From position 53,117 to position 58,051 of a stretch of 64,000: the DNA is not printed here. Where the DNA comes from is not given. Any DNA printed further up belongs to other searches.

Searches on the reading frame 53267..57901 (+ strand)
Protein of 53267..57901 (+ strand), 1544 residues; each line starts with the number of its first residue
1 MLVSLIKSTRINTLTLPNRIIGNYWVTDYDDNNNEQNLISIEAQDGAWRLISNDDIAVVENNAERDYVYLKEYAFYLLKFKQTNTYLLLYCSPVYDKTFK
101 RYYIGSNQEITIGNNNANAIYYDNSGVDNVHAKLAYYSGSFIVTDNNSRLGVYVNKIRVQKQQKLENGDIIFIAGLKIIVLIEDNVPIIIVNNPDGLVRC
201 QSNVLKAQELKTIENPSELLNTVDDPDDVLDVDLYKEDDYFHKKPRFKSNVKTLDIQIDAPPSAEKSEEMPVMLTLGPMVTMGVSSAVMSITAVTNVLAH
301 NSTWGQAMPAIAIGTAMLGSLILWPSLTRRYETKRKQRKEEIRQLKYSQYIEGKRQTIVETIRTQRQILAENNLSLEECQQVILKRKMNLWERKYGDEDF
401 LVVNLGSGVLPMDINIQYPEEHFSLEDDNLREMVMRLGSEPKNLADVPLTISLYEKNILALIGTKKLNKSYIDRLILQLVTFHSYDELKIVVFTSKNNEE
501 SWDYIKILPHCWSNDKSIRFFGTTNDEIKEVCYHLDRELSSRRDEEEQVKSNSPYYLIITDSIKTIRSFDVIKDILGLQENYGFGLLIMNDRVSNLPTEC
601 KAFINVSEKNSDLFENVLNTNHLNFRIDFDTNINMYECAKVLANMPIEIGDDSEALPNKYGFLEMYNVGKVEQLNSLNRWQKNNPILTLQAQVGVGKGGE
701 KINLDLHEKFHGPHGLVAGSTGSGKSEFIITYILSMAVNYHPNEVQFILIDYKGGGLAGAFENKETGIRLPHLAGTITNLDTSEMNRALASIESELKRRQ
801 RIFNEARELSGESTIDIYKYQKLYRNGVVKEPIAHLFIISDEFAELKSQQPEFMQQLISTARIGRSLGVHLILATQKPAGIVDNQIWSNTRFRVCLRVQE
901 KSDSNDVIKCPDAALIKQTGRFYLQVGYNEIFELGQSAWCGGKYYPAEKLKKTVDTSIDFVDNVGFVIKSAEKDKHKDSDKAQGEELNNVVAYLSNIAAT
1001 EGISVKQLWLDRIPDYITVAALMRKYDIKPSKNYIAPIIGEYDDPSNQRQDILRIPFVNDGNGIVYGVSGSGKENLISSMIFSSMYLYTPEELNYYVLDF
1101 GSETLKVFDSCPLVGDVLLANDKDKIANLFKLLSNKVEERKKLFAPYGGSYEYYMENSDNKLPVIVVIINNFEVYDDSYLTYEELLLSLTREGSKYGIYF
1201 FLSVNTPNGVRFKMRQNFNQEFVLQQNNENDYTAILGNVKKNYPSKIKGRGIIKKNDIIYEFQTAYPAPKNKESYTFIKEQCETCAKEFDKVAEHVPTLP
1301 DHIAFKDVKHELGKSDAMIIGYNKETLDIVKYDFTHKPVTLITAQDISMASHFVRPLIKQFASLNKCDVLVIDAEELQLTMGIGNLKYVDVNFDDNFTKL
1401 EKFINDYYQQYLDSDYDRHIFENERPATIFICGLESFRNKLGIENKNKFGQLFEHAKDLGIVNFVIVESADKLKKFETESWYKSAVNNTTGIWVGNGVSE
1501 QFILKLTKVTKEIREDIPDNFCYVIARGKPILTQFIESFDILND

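Call 49: search_protein_families(library=ncbifam, proteins=[window:53267-57901:+], max_evalue=0.001)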
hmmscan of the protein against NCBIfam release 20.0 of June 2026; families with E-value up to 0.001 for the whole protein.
window:53267-57901:+ (1544 aa): 8 families
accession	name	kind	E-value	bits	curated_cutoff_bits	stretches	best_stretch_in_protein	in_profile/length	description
TIGR03928.1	T7_EssCb_Firm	equivalog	3e-302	1005.8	778.4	1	239-1529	4-1288/1296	type VII secretion protein EssC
TIGR03924.1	T7SS_EccC_a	equivalog_domain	1.6e-111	374.1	509.15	2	258-931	1-661/673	type VII secretion protein EccCa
TIGR03925.1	T7SS_EccC_b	equivalog_domain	5.9e-68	229.5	346.55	2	991-1374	3-401/564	type VII secretion protein EccCb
NF007615.0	PRK10263.1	equivalog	1.3e-18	66.2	1566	2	692-910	993-1218/1355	DNA translocase FtsK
NF042943.1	HerA_antiphage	equivalog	1.8e-05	23.5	800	0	697-773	142-213/566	anti-phage-associated helicase HerA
NF040937.1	HerA_Thermprot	equivalog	1.9e-05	23.3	800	1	859-912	376-428/487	DNA double-strand break repair helicase HerA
NF049868.1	FhaB_Rv0019c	equivalog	3.2e-05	24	125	1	107-172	85-150/158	FHA domain-containing protein FhaB/FipA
NF041660.2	oxygluDhInhib_OdhI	equivalog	0.00016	21.5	200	1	109-181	57-128/130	oxoglutarate dehydrogenase inhibitor Odhl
